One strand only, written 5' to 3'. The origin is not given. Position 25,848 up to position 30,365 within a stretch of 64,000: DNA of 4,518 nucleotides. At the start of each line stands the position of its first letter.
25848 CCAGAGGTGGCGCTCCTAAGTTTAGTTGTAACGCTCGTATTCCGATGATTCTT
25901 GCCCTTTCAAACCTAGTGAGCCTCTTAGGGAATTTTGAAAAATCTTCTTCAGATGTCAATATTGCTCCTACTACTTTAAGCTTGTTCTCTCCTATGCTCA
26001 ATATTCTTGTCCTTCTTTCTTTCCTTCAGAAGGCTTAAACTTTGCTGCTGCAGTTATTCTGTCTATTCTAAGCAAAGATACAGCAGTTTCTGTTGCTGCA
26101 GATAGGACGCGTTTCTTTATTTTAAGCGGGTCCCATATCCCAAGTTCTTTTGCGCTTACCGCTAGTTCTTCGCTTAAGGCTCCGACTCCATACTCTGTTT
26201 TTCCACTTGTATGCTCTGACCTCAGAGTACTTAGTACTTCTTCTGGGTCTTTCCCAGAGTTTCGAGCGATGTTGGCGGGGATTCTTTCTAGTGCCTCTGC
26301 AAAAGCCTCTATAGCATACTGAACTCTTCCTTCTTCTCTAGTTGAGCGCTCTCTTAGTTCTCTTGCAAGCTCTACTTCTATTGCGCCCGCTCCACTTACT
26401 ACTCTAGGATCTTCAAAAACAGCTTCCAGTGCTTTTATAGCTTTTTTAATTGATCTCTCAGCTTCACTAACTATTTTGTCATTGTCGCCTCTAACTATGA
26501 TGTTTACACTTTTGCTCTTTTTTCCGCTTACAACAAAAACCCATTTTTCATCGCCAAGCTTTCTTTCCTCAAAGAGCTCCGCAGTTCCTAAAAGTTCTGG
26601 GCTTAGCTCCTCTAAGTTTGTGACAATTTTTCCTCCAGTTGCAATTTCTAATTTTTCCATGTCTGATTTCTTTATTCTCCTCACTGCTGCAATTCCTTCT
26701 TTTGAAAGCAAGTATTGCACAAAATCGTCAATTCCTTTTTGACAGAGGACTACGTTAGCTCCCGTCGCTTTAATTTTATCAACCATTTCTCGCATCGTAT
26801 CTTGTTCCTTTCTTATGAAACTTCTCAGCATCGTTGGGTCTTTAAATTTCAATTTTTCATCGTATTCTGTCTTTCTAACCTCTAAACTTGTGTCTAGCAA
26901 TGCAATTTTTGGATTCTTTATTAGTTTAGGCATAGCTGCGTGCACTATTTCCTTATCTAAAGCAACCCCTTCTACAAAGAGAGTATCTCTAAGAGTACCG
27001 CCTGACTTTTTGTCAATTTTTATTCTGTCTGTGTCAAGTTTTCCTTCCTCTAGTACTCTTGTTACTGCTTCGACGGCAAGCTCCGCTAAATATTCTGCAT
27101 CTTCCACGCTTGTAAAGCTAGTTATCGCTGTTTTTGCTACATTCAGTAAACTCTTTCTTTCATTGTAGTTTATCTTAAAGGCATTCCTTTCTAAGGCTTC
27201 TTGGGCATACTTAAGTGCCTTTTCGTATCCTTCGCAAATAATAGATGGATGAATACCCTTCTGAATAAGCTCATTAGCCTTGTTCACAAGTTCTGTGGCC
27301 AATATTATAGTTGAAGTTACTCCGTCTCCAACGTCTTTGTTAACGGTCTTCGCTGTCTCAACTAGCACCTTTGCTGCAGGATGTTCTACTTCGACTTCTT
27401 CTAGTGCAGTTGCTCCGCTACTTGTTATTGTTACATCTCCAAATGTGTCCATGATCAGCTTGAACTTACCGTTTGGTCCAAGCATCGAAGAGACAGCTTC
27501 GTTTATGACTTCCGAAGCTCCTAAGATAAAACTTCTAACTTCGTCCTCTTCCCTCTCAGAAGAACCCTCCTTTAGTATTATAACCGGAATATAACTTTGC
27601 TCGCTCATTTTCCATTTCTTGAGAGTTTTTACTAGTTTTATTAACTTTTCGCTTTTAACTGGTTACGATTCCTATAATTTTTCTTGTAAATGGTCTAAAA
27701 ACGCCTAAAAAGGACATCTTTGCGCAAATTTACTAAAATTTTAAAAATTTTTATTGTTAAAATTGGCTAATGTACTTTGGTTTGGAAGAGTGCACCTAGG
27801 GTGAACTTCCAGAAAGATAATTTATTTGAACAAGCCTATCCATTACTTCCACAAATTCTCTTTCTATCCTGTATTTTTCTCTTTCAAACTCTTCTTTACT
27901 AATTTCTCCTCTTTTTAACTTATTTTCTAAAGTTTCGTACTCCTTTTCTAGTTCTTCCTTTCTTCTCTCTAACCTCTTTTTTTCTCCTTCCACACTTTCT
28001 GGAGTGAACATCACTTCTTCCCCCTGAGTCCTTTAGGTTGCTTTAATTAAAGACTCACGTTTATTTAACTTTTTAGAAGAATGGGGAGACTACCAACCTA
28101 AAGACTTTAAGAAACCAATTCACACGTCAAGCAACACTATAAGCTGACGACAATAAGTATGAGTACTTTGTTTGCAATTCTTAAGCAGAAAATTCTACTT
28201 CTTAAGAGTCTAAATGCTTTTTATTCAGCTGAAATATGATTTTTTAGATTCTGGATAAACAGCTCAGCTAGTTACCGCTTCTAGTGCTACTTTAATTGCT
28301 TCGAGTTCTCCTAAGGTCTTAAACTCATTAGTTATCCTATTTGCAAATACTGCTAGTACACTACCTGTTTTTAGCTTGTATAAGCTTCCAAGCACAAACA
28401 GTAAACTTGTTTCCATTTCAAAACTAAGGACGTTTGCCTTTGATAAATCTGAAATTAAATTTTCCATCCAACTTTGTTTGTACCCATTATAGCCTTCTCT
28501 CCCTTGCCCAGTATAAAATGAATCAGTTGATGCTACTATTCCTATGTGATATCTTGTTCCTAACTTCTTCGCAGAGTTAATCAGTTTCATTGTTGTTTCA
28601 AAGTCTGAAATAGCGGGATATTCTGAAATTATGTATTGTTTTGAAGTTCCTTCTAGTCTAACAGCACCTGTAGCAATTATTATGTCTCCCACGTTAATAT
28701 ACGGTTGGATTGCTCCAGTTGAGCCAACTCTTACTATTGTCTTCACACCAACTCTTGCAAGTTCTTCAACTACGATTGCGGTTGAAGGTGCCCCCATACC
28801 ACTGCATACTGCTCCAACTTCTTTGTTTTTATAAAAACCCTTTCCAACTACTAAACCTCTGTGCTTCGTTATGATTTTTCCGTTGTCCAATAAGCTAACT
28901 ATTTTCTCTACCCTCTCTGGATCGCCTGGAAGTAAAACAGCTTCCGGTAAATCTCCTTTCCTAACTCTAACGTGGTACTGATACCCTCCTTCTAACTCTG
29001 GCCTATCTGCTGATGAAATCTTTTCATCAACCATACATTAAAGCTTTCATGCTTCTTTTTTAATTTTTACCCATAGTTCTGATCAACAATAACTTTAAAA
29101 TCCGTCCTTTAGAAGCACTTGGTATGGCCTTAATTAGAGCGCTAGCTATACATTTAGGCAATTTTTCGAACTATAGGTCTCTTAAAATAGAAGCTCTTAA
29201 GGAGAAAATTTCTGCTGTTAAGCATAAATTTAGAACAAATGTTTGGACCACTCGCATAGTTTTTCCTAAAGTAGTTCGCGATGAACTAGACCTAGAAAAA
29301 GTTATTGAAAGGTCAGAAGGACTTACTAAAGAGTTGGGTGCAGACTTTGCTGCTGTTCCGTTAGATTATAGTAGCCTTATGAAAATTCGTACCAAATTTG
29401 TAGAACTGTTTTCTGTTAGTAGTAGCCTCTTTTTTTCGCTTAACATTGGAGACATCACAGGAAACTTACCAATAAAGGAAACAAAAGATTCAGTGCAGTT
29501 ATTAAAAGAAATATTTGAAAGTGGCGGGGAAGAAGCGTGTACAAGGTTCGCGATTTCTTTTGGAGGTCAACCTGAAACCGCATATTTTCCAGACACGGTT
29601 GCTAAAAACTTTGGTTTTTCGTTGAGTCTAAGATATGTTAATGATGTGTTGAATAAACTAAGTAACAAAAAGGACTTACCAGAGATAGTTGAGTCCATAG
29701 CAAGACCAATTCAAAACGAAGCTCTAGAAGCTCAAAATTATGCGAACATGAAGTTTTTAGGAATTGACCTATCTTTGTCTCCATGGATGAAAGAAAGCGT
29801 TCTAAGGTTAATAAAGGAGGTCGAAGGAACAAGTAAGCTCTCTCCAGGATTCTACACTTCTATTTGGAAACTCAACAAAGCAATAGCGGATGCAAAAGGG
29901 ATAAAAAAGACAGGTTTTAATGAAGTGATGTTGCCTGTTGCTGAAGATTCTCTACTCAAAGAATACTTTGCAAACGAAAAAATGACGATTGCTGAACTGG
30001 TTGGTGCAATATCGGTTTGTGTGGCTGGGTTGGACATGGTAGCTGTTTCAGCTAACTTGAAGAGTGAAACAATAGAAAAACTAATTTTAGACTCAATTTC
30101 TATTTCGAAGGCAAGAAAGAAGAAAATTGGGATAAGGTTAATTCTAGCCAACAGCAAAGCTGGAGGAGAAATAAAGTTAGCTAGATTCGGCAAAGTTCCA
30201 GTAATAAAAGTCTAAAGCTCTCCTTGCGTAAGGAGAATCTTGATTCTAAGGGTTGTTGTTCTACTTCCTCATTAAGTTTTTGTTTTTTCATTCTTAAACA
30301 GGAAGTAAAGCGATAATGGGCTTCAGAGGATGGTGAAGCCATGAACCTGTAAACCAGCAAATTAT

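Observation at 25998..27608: Thermosome subunit with catalytic ATPase residues replaced, translationally coupled to rpo6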

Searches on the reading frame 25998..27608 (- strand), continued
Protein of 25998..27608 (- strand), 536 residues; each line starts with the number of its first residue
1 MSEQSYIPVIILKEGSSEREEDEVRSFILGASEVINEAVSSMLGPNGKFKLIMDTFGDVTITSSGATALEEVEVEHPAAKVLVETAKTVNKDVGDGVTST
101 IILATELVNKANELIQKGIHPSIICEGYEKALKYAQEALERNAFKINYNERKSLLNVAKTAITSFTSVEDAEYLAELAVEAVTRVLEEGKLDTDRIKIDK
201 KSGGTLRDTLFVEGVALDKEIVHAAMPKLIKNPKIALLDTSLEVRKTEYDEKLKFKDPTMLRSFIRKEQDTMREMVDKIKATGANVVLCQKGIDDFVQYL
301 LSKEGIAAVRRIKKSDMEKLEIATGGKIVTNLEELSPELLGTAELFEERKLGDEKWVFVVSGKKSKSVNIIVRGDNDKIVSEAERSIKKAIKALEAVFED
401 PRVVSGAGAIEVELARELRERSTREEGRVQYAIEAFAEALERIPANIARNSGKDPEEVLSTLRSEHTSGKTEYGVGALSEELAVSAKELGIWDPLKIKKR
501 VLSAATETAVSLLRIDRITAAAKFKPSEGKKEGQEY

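Call 87: list_cluster_members(proteins=[P0318, P0317, P0319, P0322, P0321, P0395, P0345, P0329, P0326, P0324])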
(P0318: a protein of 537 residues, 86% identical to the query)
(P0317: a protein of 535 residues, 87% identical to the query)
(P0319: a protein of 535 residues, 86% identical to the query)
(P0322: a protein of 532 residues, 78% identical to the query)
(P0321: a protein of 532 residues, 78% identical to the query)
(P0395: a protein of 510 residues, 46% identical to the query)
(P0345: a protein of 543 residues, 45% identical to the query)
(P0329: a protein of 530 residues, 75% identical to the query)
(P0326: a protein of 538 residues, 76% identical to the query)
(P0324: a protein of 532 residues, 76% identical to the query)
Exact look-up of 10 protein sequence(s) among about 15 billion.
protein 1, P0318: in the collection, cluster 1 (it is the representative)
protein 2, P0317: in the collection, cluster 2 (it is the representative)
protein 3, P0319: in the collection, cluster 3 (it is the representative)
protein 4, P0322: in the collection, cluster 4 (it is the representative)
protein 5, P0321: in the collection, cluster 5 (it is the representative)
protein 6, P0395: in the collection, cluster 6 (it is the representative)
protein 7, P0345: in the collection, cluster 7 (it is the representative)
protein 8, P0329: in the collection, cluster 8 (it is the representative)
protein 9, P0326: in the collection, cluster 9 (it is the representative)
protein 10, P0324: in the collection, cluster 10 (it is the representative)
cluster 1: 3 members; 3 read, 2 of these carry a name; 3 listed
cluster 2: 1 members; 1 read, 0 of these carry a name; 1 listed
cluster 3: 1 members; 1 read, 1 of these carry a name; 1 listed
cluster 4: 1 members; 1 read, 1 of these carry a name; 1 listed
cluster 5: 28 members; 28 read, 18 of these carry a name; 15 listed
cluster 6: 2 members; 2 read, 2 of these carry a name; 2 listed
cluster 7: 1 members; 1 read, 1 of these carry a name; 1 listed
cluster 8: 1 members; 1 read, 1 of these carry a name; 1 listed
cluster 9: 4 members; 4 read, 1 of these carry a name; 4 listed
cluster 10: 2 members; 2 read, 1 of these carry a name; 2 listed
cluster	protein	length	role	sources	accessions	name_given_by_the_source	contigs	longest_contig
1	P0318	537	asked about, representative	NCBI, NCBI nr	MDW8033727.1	MAG: thermosome subunit beta [Nitrososphaerota archaeon] | thermosome subunit beta [Nitrososphaerota archaeon]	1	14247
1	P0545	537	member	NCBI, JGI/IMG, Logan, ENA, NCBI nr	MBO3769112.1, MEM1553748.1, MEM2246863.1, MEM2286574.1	MAG: thermosome subunit beta [Thermoproteota archaeon] | thermosome subunit [Candidatus Brockarchaeota archaeon]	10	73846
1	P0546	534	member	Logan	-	-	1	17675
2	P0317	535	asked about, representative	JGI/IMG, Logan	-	-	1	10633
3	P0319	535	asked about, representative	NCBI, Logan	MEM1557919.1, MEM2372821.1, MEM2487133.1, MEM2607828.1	MAG: thermosome subunit beta [Thermoproteota archaeon]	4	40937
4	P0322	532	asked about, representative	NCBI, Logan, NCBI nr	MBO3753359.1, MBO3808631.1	MAG: thermosome subunit [Candidatus Brockarchaeota archaeon] | thermosome subunit [Candidatus Brockarchaeota archaeon]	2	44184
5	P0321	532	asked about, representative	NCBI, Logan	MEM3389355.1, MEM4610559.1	MAG: thermosome subunit beta [Thermoproteota archaeon]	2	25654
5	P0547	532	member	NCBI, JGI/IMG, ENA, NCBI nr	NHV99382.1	MAG: thermosome subunit [Thaumarchaeota archaeon] | chaperonin GroEL (HSP60 family) | thermosome subunit [Nitrososphaerota archaeon]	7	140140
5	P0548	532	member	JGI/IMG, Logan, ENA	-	chaperonin GroEL (HSP60 family)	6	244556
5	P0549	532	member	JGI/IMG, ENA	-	chaperonin GroEL (HSP60 family)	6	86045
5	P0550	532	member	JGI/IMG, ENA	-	chaperonin GroEL (HSP60 family)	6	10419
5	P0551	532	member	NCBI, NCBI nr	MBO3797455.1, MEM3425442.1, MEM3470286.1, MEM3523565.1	MAG: thermosome subunit beta [Thermoproteota archaeon] | thermosome subunit [Candidatus Brockarchaeota archaeon]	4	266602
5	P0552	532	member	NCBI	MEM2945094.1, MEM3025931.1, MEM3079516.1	MAG: thermosome subunit beta [Thermoproteota archaeon]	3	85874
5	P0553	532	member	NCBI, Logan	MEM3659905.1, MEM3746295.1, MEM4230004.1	MAG: thermosome subunit beta [Thermoproteota archaeon]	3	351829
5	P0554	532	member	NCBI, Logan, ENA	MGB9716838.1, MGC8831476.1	MAG: thermosome subunit beta [Thermoproteota archaeon]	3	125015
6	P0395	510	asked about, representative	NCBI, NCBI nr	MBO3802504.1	MAG: thermosome subunit [Candidatus Brockarchaeota archaeon] | thermosome subunit [Candidatus Brockarchaeota archaeon]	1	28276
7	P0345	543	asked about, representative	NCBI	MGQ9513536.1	MAG: thermosome subunit beta [Thermoproteota archaeon]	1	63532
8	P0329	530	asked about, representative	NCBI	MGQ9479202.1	MAG: thermosome subunit beta [Thermoproteota archaeon]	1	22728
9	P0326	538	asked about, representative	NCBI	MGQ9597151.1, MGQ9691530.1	MAG: thermosome subunit beta [Thermoproteota archaeon]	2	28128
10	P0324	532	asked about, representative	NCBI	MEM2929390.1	MAG: thermosome subunit beta [Thermoproteota archaeon]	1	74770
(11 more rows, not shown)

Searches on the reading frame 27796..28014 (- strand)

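Call 3: search_protein_families(library=pfam, proteins=[window:27796-28014:-])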
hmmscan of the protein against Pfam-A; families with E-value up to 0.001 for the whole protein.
window:27796-28014:- (72 aa): 1 family
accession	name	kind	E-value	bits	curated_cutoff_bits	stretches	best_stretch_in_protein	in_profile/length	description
PF01920.25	Prefoldin_2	-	0.00083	19.7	27.6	1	2-46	54-98/106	Prefoldin subunit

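Call 60: search_protein_families(library=ncbifam, proteins=[window:27796-28014:-], max_evalue=0.01)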
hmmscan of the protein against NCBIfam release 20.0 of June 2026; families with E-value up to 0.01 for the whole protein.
window:27796-28014:- (72 aa): 0 families

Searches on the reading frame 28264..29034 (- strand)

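Call 3: search_protein_families(library=pfam, proteins=[window:28264-29034:-])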
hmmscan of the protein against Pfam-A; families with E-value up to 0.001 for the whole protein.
window:28264-29034:- (256 aa): 1 family
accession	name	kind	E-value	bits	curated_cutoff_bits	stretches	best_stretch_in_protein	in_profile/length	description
PF01048.26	PNP_UDP_1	-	7.4e-36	124.1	25.1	1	33-236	3-205/233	Phosphorylase superfamily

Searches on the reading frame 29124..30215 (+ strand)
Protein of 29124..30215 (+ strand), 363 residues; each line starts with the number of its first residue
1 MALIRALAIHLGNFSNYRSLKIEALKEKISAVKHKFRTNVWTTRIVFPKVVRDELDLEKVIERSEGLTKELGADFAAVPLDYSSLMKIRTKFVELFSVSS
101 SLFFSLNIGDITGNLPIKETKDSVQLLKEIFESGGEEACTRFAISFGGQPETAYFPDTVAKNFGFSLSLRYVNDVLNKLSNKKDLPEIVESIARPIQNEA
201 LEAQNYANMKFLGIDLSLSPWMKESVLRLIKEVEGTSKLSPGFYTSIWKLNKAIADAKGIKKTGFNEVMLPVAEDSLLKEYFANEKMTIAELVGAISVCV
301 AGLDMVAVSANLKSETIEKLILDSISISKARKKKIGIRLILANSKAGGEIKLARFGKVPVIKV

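Call 29: search_protein_families(library=pfam, proteins=[window:29124-30215:+])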
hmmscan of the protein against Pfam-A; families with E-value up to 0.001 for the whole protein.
window:29124-30215:+ (363 aa): 1 family
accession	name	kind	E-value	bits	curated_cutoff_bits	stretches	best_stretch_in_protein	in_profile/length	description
PF05167.17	DUF711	-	1.8e-31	109.8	25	1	26-350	46-403/413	Uncharacterised ACR (DUF711)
